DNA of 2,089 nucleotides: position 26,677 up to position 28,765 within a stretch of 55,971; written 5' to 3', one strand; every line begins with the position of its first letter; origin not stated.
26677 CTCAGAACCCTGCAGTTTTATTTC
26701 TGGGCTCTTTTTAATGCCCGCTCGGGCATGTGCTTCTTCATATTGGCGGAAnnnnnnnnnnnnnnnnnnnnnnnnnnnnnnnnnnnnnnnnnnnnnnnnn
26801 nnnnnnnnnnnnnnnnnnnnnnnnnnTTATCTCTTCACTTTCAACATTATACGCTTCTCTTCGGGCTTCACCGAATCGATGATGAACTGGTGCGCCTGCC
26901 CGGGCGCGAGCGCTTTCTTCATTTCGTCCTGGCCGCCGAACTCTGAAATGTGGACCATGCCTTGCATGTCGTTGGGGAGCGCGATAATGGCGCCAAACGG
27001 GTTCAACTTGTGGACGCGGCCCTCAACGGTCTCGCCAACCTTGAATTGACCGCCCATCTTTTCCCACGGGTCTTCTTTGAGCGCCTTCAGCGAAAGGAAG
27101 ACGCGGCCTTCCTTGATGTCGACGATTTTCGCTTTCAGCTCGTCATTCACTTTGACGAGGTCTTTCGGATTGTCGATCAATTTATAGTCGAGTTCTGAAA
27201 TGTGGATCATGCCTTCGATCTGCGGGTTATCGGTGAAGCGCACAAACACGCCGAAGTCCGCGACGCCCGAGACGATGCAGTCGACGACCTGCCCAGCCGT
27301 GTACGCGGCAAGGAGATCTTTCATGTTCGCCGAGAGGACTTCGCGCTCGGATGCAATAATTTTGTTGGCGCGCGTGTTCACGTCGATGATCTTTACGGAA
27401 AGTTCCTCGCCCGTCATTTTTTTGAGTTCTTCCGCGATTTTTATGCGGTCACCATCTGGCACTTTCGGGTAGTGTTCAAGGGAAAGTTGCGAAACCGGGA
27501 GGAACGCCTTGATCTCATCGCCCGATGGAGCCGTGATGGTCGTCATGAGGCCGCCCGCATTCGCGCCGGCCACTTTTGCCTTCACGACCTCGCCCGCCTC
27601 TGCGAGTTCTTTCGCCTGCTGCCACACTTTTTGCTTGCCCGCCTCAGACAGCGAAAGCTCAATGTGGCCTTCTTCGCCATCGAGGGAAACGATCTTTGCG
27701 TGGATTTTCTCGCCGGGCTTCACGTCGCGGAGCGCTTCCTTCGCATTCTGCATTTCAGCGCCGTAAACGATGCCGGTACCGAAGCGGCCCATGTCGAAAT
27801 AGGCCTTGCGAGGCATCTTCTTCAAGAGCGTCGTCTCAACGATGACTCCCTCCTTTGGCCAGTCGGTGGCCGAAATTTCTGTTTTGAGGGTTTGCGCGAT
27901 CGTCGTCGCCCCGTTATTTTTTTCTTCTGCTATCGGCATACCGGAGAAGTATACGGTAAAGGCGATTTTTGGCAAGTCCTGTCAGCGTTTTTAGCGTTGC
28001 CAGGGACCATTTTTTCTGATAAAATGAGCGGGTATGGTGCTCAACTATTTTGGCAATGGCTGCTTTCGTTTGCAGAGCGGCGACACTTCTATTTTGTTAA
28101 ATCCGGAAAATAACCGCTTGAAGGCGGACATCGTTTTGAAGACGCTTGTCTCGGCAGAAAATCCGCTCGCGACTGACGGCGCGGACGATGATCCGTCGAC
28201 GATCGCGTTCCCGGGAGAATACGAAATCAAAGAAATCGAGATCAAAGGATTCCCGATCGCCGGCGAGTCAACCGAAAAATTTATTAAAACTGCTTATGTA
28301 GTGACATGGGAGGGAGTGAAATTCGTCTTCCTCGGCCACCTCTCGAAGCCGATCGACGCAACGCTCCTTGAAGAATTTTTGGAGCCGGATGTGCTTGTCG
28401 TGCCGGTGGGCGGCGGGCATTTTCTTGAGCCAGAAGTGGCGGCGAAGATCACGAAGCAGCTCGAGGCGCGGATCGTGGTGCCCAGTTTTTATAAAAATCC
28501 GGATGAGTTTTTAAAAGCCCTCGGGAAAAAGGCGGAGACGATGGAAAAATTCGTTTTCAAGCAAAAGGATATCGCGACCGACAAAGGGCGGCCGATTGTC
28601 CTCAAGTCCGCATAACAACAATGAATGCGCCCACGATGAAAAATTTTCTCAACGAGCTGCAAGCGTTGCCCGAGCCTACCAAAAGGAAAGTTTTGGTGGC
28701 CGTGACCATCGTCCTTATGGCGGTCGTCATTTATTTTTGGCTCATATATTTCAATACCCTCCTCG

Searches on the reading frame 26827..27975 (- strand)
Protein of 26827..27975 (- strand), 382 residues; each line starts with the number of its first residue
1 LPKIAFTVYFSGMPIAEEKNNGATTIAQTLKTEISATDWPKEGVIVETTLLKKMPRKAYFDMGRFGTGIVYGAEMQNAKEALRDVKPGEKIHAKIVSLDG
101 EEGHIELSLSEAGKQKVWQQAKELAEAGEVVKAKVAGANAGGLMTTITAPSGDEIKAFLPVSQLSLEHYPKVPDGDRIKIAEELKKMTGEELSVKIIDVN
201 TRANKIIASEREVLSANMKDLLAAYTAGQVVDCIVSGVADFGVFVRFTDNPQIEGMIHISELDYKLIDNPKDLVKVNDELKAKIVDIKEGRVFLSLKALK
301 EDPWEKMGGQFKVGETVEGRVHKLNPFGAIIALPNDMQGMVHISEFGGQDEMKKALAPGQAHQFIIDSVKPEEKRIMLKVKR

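Call 6: search_protein_families(library=pfam, proteins=[window:26827-27975:-], max_evalue=0.001)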
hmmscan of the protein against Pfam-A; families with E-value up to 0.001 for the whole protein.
window:26827-27975:- (382 aa): 2 families
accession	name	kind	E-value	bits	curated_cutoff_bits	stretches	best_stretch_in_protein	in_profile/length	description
PF00575.29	S1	-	5.2e-33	113.7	22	3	227-296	4-73/74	S1 RNA binding domain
PF23459.1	S1_RRP5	-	5.7e-15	56.1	27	1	314-374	4-66/72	RRP5 S1 domain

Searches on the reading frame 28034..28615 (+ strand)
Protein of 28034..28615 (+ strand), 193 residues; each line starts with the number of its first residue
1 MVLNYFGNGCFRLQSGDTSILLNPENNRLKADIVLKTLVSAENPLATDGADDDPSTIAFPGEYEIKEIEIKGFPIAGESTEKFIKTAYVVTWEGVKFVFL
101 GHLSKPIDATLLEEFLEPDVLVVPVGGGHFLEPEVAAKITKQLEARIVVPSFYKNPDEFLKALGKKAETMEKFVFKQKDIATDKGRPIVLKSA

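Call 6: search_protein_families(library=pfam, proteins=[window:28034-28615:+], max_evalue=0.001)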
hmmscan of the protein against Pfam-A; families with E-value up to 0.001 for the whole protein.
window:28034-28615:+ (193 aa): 1 family
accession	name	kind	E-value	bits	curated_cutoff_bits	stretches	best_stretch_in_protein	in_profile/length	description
PF13483.12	Lactamase_B_3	-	2.1e-21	77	24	1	3-150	2-158/160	Beta-lactamase superfamily domain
